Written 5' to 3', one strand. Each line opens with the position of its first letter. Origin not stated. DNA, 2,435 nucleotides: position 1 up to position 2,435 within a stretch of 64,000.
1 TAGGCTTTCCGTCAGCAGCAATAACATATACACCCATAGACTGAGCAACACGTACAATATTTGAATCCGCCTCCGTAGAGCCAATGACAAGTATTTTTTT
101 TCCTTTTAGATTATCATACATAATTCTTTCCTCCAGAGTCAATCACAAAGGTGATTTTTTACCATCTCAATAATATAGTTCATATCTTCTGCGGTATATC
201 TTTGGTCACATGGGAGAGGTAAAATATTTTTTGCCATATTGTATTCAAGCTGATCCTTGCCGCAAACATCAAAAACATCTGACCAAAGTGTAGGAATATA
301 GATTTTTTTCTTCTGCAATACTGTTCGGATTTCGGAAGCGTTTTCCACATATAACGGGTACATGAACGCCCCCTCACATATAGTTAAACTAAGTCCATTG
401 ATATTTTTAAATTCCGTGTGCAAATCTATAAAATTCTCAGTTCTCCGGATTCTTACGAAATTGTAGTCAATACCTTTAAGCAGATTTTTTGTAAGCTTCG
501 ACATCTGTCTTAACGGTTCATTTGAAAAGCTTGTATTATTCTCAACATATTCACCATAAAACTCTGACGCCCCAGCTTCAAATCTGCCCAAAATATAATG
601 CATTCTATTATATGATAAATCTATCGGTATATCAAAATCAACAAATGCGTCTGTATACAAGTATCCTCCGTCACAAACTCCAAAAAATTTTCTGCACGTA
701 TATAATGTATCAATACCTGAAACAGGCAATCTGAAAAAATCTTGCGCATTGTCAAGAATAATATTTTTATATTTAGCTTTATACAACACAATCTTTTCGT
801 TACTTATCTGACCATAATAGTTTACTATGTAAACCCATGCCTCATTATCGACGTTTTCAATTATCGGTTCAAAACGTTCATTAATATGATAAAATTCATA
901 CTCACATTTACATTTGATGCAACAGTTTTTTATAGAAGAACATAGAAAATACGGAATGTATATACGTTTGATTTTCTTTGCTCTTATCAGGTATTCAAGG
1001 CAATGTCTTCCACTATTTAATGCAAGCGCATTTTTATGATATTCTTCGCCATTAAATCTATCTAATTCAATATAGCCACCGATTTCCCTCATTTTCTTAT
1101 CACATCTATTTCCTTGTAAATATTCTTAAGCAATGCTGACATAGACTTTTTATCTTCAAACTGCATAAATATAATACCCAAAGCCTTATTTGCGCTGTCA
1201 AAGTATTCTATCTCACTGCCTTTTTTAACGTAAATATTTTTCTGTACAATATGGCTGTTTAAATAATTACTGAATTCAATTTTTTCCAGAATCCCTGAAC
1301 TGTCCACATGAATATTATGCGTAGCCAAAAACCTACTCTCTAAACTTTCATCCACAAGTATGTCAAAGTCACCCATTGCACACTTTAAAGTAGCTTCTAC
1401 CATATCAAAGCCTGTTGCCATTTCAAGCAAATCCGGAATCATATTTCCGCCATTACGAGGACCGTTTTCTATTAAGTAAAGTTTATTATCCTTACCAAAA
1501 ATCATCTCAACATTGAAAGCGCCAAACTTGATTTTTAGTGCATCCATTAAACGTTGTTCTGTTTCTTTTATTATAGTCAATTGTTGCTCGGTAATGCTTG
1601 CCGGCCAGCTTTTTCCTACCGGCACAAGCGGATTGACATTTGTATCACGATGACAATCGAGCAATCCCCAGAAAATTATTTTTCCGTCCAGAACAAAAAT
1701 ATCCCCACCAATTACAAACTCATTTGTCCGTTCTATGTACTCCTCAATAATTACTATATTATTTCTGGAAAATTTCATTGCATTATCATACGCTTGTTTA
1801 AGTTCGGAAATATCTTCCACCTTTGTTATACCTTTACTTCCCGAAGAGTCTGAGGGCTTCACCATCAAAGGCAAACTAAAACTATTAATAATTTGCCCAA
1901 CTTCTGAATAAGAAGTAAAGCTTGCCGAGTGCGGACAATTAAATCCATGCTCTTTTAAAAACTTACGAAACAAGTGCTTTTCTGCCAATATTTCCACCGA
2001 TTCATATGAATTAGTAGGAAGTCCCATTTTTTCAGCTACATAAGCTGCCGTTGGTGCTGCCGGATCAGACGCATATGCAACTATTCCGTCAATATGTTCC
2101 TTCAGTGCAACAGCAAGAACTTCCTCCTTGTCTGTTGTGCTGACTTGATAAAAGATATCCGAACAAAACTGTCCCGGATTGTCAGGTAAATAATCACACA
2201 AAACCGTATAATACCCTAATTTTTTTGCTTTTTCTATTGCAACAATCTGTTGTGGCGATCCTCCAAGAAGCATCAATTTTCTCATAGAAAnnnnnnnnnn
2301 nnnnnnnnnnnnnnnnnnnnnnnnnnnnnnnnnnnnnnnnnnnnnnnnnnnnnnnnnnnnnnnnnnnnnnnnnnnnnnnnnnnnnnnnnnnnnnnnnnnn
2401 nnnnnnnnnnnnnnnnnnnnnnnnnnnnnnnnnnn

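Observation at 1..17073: Glycan locus heavily enriched in amide-bond-forming enzymes, suggesting an amino-acid- or peptide-decorated surface polysaccharide (teichuronopeptide-like)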

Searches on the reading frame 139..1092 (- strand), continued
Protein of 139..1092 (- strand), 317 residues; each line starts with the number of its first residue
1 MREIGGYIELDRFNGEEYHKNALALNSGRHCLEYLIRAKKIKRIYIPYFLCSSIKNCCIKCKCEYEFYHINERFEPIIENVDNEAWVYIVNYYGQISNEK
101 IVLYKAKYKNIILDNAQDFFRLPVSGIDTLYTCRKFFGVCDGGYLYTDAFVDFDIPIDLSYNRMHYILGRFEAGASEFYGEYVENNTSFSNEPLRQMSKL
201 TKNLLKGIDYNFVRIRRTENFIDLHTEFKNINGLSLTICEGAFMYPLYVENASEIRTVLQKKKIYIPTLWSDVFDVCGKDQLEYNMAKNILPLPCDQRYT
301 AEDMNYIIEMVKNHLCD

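Call 82: get_annotated_region(hit=H1, flank=14000)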
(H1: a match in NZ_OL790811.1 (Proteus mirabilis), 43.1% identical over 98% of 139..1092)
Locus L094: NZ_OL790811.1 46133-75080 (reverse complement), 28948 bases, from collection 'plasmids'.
description: Proteus mirabilis strain H63 plasmid unnamed, complete sequence
organism: Proteus mirabilis (NCBI taxid 584)
taxonomy: Bacteria; Pseudomonadota; Gammaproteobacteria; Enterobacterales; Morganellaceae; Proteus; Proteus mirabilis
host: -; source: -; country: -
typing (MOB-suite, as given by PLSDB): mobilizable; relaxase MOBP
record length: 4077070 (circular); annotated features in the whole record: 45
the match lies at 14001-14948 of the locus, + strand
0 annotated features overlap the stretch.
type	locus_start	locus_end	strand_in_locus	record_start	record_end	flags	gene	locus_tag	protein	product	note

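Call 84: search_protein_families(library=pfam, proteins=[L094:11124-12248:+, L094:12235-13275:+, L094:13284-13982:+, L094:13995-14966:+, L094:14971-15966:+, L094:16471-17760:+, L094:17773-18861:+, L094:18854-19879:+, L094:19892-20992:+, L094:20992-22122:+], max_evalue=0.001)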
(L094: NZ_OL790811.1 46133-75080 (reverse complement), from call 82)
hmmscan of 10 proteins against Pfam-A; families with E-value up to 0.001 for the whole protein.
L094:11124-12248:+ (374 aa): 2 families
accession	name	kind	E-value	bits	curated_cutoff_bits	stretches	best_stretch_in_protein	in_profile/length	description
PF01041.23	DegT_DnrJ_EryC1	-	1.3e-94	317.8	19.8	1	24-369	6-359/360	DegT/DnrJ/EryC1/StrS aminotransferase family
PF00155.27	Aminotran_1_2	-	1.2e-08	35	19.7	1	44-221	43-250/361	Aminotransferase class I and II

L094:12235-13275:+ (346 aa): 3 families
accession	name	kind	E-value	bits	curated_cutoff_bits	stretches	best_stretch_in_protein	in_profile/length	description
PF00535.33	Glycos_transf_2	-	4.3e-20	72.7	23.3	1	27-177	1-147/168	Glycosyl transferase family 2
PF10111.15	Glyco_tranf_2_2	-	1e-08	35.5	27.3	1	27-142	1-117/276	Glycosyltransferase like family 2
PF13641.12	Glyco_tranf_2_3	-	7.6e-07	29.8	27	1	26-141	3-117/230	Glycosyltransferase like family 2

L094:13284-13982:+ (232 aa): 1 family
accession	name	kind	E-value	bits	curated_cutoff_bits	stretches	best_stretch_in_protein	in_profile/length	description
PF08889.16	WbqC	-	3.7e-62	210.5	21.3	1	7-223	1-217/218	WbqC-like protein family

L094:13995-14966:+ (323 aa): 0 families

L094:14971-15966:+ (331 aa): 6 families
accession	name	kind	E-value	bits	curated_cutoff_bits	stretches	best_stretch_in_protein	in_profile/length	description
PF01370.27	Epimerase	-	3.4e-27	95.9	20.9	1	4-251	1-240/240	NAD dependent epimerase/dehydratase family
PF16363.11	GDP_Man_Dehyd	-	1.3e-14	54.8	27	1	6-314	2-330/332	GDP-mannose 4,6 dehydratase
PF01073.25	3Beta_HSD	-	5.8e-13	48.9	22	1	5-238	1-228/280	3-beta hydroxysteroid dehydrogenase/isomerase family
PF07993.18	NAD_binding_4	-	7.1e-08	32.4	20.1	1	57-231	78-254/258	Male sterility protein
PF02719.21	Polysacc_synt_2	-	1.5e-07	31.3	20.2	1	4-118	1-127/293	Polysaccharide biosynthesis protein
PF04321.23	RmlD_sub_bind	-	6.5e-05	22.6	27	1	3-124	2-108/287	RmlD substrate binding domain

L094:16471-17760:+ (429 aa): 0 families

L094:17773-18861:+ (362 aa): 2 families
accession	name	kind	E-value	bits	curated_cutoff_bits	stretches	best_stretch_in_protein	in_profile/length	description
PF00534.26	Glycos_transf_1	-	3.7e-15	56.3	26.4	1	184-341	9-169/172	Glycosyl transferases group 1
PF13692.12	Glyco_trans_1_4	-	1.1e-06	29.4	27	1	192-297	3-108/142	Glycosyl transferases group 1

L094:18854-19879:+ (341 aa): 12 families
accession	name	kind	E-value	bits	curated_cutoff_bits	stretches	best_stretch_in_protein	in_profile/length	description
PF02719.21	Polysacc_synt_2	-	1.6e-104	349.7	20.2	1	9-284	1-291/293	Polysaccharide biosynthesis protein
PF01370.27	Epimerase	-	1e-24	87.7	20.9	1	10-224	2-237/240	NAD dependent epimerase/dehydratase family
PF08485.16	Polysacc_syn_2C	-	3e-24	84.9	25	1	287-334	1-48/48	Polysaccharide biosynthesis protein C-terminal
PF01073.25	3Beta_HSD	-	3.4e-20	72.6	22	1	10-132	1-122/280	3-beta hydroxysteroid dehydrogenase/isomerase family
PF16363.11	GDP_Man_Dehyd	-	7e-16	59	27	1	10-234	1-256/332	GDP-mannose 4,6 dehydratase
PF13460.12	NAD_binding_10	-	3.6e-12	47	27.2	1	13-152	1-126/184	NAD(P)H-binding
PF05368.20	NmrA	-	1.1e-09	38.7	27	1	7-206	3-194/298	NmrA-like family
PF04321.23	RmlD_sub_bind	-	4.2e-08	33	27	1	8-128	2-103/287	RmlD substrate binding domain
PF07993.18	NAD_binding_4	-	1e-07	31.8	20.1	1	11-147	1-157/258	Male sterility protein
PF00106.31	adh_short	-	0.0003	20.8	26.6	1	7-82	1-84/195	short chain dehydrogenase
PF03435.24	Sacchrp_dh_NADP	-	0.00048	20.9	25.1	0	10-82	2-75/129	Saccharopine dehydrogenase NADP binding domain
PF01488.26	Shikimate_DH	-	0.00098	19.7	24.3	0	6-87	12-97/138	Shikimate / quinate 5-dehydrogenase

L094:19892-20992:+ (366 aa): 7 families
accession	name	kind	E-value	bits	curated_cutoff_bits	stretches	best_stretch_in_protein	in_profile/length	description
PF14667.12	Polysacc_synt_C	-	2.8e-45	153.4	28.7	1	253-362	2-111/111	Polysaccharide biosynthesis C-terminal domain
PF01370.27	Epimerase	-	1.7e-17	64.1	20.9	1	3-184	1-226/240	NAD dependent epimerase/dehydratase family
PF02719.21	Polysacc_synt_2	-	9.4e-07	28.7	20.2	0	46-165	78-199/293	Polysaccharide biosynthesis protein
PF04321.23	RmlD_sub_bind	-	3.9e-06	26.6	27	0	1-34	1-34/287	RmlD substrate binding domain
PF07993.18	NAD_binding_4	-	1.3e-05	25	20.1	0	83-138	158-210/258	Male sterility protein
PF16363.11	GDP_Man_Dehyd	-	3.6e-05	23.8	27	1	4-74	1-66/332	GDP-mannose 4,6 dehydratase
PF05523.17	FdtA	-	0.00071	19.8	23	0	270-356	34-116/131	WxcM-like, C-terminal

L094:20992-22122:+ (376 aa): 1 family
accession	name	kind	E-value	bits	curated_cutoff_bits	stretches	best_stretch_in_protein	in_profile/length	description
PF02350.25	Epimerase_2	-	1.8e-94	316.9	30.6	1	28-361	7-346/347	UDP-N-acetylglucosamine 2-epimerase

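Call 90: search_solved_structures(query=L094:13284-13982:+, max_evalue=1)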
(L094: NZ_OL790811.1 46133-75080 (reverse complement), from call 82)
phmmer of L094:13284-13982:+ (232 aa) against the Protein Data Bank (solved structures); distinct sequences matched with E-value up to 1: 0.

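Call 91: search_protein_families(library=ncbifam, proteins=[L094:13284-13982:+, L094:13995-14966:+, L094:14971-15966:+, L094:11124-12248:+, L081:6190-7281:+], max_evalue=0.00001)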
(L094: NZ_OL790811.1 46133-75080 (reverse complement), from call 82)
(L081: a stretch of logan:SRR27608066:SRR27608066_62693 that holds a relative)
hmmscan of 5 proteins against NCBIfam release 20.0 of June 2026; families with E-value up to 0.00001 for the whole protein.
L094:13284-13982:+ (232 aa): 0 families

L094:13995-14966:+ (323 aa): 0 families

L094:14971-15966:+ (331 aa): 8 families
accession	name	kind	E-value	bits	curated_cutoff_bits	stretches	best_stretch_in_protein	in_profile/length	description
TIGR01181.1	dTDP_gluc_dehyt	equivalog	1.2e-20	73.9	365.1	1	4-311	2-302/321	dTDP-glucose 4,6-dehydratase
NF047922.1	GDPFucSynFcl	equivalog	5.3e-14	52.4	500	1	43-311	27-292/308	GDP-L-fucose synthase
TIGR04180.1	EDH_00030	hypoth_equivalog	4.2e-11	42.5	475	1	45-271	48-258/297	NAD-dependent 4,6-dehydratase LegB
NF007582.0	PRK10217.1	equivalog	1e-09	38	698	1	1-269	1-270/355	dTDP-glucose 4,6-dehydratase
TIGR01179.1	galE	equivalog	5e-09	35.4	262.3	1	3-309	1-314/332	UDP-glucose 4-epimerase GalE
TIGR02197.1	heptose_epim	equivalog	1.5e-08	34.2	274.6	1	4-287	1-280/316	ADP-glyceromanno-heptose 6-epimerase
NF007490.0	PRK10084.1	subfamily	6.6e-08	31.9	649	1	3-306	2-320/361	dTDP-glucose 4,6-dehydratase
NF042423.1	oxyalk_red_Shew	equivalog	1.5e-06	27.5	580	0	2-119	9-118/331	2-alkyl-3-oxoalkanoate reductase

L094:11124-12248:+ (374 aa): 9 families
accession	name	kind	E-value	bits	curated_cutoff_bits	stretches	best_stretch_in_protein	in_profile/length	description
TIGR04427.1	PLP_DesI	equivalog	1.8e-80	270.9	650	1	6-370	15-380/390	dTDP-4-dehydro-6-deoxyglucose aminotransferase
TIGR03588.1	PseC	equivalog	5e-65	219.9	423.5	1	31-370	19-377/380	UDP-4-amino-4,6-dideoxy-N-acetyl-beta-L-altrosamine transaminase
TIGR04181.1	NHT_00031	hypoth_equivalog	2e-56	191.4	420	1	17-352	6-357/359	LegC family aminotransferase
NF008687.0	PRK11706.1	equivalog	1.9e-52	178.3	375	1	27-370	15-371/375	dTDP-4-amino-4,6-dideoxygalactose transaminase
NF008658.2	PRK11658.1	equivalog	1.5e-46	158.7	631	1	29-370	20-374/379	UDP-4-amino-4-deoxy-L-arabinose aminotransferase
TIGR02379.1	ECA_wecE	subfamily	5.2e-44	150.5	434.85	1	26-370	14-372/376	dTDP-4-amino-4,6-dideoxy-D-glucose transaminase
NF011936.0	PRK15407.1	equivalog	1.7e-40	139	423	2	36-219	59-251/440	lipopolysaccharide biosynthesis protein RfbH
NF000586.1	PRK00011.1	subfamily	9.2e-08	31.2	335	1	102-214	128-242/404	serine hydroxymethyltransferase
TIGR01977.1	am_tr_V_EF2568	hypoth_equivalog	4e-06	26.1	377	1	55-199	56-207/376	cysteine desulfurase family protein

L081:6190-7281:+ (363 aa): 6 families
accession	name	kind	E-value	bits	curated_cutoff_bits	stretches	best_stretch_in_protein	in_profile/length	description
NF002756.0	PRK02797.1-5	equivalog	1.3e-37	129.7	457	1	11-333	3-326/351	TDP-N-acetylfucosamine:lipid II N-acetylfucosaminyltransferase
NF052570.1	ECA_fuco_WecF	equivalog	8.6e-17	61.4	525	1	80-315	77-311/357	TDP-N-acetylfucosamine:lipid II N-acetylfucosaminyltransferase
NF002753.0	PRK02797.1-2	equivalog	3.6e-16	59.3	470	1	82-315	80-311/361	TDP-N-acetylfucosamine:lipid II N-acetylfucosaminyltransferase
NF002755.0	PRK02797.1-4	equivalog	5.7e-13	48.7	543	1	82-328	78-321/357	TDP-N-acetylfucosamine:lipid II N-acetylfucosaminyltransferase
NF002754.0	PRK02797.1-3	equivalog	7.5e-11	41.7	639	1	135-315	125-309/359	TDP-N-acetylfucosamine:lipid II N-acetylfucosaminyltransferase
NF002752.0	PRK02797.1-1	equivalog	7.7e-07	28.7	754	1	168-314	158-308/359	TDP-N-acetylfucosamine:lipid II N-acetylfucosaminyltransferase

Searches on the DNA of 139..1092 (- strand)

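Call 88: search_dna_similar(query=L094:13284-14966:+, collection=ecoli_genomes, mode=distant, max_evalue=0.001, max_rows=15)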
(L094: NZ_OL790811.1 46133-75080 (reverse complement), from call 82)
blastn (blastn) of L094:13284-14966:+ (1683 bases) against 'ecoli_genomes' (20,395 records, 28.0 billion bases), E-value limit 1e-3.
No match.

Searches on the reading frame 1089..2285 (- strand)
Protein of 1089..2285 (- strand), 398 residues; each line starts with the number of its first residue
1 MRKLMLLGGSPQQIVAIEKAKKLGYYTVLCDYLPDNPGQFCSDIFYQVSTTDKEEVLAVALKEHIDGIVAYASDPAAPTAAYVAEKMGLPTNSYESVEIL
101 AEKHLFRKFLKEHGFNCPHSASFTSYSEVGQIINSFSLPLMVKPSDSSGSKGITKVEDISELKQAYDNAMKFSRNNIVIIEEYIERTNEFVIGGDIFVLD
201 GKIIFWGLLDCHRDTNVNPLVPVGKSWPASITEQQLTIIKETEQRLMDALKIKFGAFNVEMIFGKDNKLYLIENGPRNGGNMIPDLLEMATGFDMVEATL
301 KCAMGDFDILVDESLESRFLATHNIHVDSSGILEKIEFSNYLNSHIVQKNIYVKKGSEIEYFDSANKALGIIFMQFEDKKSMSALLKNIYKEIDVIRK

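Call 5: search_protein_families(library=pfam, proteins=[window:1089-2285:-], max_evalue=0.01)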
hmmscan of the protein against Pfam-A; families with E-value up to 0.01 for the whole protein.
window:1089-2285:- (398 aa): 10 families
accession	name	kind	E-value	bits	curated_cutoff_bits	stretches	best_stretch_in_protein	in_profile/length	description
PF02786.22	CPSase_L_D2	-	4.1e-13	49.8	19.8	1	103-305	2-205/211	Carbamoyl-phosphate synthase L chain, ATP binding domain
PF02222.28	ATP-grasp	-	1.3e-11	44.9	27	1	109-277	2-162/179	ATP-grasp domain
PF13535.11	ATP-grasp_4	-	7.5e-11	42.3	27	1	137-283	2-158/160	ATP-grasp domain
PF07478.18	Dala_Dala_lig_C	-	2.1e-10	40.9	24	1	129-273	28-171/204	D-ala D-ala ligase C-terminus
PF02655.19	ATP-grasp_3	-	3.3e-07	30.9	23.2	1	101-279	2-158/160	ATP-grasp domain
PF01071.24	GARS_A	-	4.8e-06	27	27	1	101-185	1-90/194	Phosphoribosylglycinamide synthetase, ATP-grasp (A) domain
PF14397.11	ATPgrasp_ST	-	7.5e-05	22.5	31.4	1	89-189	8-125/278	Sugar-transfer associated ATP-grasp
PF18603.7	LAL_C2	-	0.00068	20.3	29.4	1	325-395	3-75/78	L-amino acid ligase C-terminal domain 2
PF18130.6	ATPgrasp_N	-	0.00075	20.4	27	1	18-91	2-81/81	ATP-grasp N-terminal domain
PF02955.21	GSH-S_ATP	-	0.003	17.5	23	0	140-247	34-140/175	Prokaryotic glutathione synthetase, ATP-grasp domain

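Call 8: search_protein_families(library=ncbifam, proteins=[window:1089-2285:-], max_evalue=0.01)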
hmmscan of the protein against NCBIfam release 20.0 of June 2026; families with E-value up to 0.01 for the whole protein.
window:1089-2285:- (398 aa): 62 families (the best 25 are shown)
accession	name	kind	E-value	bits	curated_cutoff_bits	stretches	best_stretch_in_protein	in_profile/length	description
NF002563.0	PRK02186.1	subfamily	1e-30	106.7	625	1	49-310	54-309/890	argininosuccinate lyase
TIGR01369.1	CPSaseII_lrg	equivalog_domain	1.3e-18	66.1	1027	1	17-307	581-868/1052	carbamoyl-phosphate synthase (glutamine-hydrolyzing) large subunit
NF005543.0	PRK07206.1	subfamily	1.1e-17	63.8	302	1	42-384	47-399/416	hypothetical protein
NF003671.0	PRK05294.1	equivalog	9.1e-17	60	599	1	42-306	605-864/1058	carbamoyl-phosphate synthase large subunit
NF006766.0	PRK09288.1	equivalog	3.2e-16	59.1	339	1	2-277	13-284/396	formate-dependent phosphoribosylglycinamide formyltransferase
NF009402.0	PRK12767.1-1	equivalog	5.2e-14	51.8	218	1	11-278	16-276/329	carbamoyl phosphate synthase-like protein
TIGR01142.1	purT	equivalog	9.4e-14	51.1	502.15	1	3-277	1-271/380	phosphoribosylglycinamide formyltransferase 2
NF053643.1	Ddl_archaea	equivalog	2.4e-12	46.5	500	1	21-311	19-303/367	putative pseudomurein biosynthesis ATP-grasp protein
NF009404.0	PRK12767.1-3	equivalog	3.2e-12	46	316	1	92-306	101-309/344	carbamoyl phosphate synthase-like protein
NF004679.0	PRK06019.1-5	equivalog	8.6e-12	44.6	326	1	7-277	8-267/376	5-(carboxyamino)imidazole ribonucleotide synthase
NF000091.3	D_ala_D_ser_VanG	exception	3.7e-11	42.4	495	1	98-271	131-306/344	D-alanine--D-serine ligase VanG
TIGR01205.1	D_ala_D_alaTIGR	subfamily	1.3e-10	40.8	245.65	1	101-187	105-194/318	D-alanine--D-alanine ligase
TIGR02712.1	urea_carbox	equivalog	1.5e-10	39.5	1303.85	1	72-363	84-381/1201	urea carboxylase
TIGR00768.1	rimK_fam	subfamily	2.5e-10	40.2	143.4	1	77-194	61-185/276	RimK family alpha-L-glutamate ligase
NF010623.0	PRK14016.1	subfamily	3.3e-10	38.8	877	1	96-185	208-296/871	cyanophycin synthetase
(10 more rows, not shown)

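Call 12: search_solved_structures(query=window:1089-2285:-, max_evalue=0.001)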
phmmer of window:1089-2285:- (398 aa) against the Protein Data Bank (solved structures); distinct sequences matched with E-value up to 0.001: 39.
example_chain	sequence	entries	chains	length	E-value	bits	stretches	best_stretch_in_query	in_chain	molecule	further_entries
4dim_A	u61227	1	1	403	1.2e-29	106.8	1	2-395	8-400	Phosphoribosylglycinamide synthetase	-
3vot_A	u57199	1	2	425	7.6e-17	64.7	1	63-390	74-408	L-amino acid ligase, BL00235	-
1bxr_A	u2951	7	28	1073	1.3e-14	57.3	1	21-302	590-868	CARBAMOYL-PHOSPHATE SYNTHASE | CARBAMOYL PHOSPHATE SYNTHETASE: LARGE SUBUNIT | CARBAMOYL PHOSPHATE SYNTHETASE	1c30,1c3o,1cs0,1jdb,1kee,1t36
1ce8_A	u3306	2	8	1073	1.4e-14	57.3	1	21-302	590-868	PROTEIN (CARBAMOYL-PHOSPHATE SYNTHASE) | carbamoyl phosphate synthetase large chain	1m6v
1a9x_A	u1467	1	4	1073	1.8e-13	53.6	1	21-302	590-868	CARBAMOYL PHOSPHATE SYNTHETASE (LARGE CHAIN)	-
3ax6_A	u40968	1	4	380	1.5e-07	34.1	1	1-311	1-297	Phosphoribosylaminoimidazole carboxylase, ATPase subunit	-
2vpq_A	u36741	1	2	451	2.9e-07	33.1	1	92-307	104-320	ACETYL-COA CARBOXYLASE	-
3orq_A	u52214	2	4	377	4.7e-07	32.4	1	6-280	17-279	N5-Carboxyaminoimidazole ribonucleotide synthetase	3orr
7kbl_A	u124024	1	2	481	9.3e-07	31.5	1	94-306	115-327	2-oxoglutarate carboxylase small subunit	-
7kct_A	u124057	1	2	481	9.3e-07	31.5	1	94-306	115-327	2-oxoglutarate carboxylase small subunit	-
7kc7_A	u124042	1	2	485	1.1e-06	31.3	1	94-306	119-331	2-oxoglutarate carboxylase small subunit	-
2yrw_A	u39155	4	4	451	1.1e-06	31.2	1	33-190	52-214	Phosphoribosylglycinamide synthetase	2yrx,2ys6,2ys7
8gk8_C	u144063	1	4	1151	2.9e-06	29.9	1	125-305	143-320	Pyruvate carboxylase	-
3ho8_A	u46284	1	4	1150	2.9e-06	29.9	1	125-305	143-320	Pyruvate carboxylase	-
3hbl_A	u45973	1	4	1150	2.9e-06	29.9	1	125-305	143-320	Pyruvate carboxylase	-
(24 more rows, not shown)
